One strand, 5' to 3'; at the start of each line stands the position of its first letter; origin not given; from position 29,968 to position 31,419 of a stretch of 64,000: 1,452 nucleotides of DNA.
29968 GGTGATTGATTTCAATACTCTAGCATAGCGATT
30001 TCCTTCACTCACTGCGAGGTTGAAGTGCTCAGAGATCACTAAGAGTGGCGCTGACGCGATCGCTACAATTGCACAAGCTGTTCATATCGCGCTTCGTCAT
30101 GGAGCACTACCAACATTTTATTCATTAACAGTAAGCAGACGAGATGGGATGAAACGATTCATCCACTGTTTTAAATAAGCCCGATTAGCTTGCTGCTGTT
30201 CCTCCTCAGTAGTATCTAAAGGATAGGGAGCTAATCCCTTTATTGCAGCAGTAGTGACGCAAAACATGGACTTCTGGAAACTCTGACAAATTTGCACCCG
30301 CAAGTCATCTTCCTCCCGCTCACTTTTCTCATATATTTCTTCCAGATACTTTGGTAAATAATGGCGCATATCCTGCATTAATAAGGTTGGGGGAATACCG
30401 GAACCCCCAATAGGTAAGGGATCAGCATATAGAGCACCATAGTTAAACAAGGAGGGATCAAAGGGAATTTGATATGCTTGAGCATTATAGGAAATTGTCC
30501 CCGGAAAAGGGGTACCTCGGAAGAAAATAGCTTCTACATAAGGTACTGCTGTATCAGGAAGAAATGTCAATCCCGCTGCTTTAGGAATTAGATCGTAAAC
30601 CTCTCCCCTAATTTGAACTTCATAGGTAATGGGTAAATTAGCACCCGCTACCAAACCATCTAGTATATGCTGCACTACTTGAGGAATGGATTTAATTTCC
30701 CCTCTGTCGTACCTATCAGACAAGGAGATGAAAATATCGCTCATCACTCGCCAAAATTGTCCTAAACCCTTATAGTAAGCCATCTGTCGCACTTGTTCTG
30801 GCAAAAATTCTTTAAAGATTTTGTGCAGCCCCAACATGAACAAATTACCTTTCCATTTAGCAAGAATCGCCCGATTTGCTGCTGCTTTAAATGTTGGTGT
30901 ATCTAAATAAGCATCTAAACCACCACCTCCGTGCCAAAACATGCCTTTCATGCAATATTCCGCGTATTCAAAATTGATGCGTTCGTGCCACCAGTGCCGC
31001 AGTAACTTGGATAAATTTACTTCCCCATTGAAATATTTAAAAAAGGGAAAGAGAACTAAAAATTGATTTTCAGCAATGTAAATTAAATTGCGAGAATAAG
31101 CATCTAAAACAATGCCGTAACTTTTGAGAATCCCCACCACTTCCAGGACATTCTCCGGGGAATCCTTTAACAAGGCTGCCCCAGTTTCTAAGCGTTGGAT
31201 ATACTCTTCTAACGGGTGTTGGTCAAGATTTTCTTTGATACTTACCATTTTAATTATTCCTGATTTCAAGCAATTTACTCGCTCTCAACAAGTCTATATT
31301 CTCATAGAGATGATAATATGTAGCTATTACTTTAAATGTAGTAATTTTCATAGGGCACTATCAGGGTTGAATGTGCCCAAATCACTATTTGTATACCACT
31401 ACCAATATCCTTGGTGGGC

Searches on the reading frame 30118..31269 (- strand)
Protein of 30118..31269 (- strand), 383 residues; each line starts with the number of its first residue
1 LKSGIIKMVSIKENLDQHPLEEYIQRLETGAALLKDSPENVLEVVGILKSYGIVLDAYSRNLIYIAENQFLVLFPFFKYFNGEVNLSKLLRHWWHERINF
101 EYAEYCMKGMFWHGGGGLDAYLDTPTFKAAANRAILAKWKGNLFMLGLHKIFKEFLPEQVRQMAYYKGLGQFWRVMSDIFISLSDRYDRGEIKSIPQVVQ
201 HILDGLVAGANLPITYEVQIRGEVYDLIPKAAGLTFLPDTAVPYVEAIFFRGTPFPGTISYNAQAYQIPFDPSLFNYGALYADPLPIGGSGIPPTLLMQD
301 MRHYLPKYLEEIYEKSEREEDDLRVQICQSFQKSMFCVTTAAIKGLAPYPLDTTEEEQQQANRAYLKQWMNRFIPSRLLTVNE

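Call 83: search_protein_families(library=pfam, proteins=[window:30118-31269:-], max_evalue=0.001)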
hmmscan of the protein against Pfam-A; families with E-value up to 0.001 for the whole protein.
window:30118-31269:- (383 aa): 1 family
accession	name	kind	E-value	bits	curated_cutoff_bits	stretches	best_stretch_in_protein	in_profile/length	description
PF10216.14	ChpXY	-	4.3e-195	648.2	25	1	23-373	1-351/352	CO2 hydration protein (ChpXY)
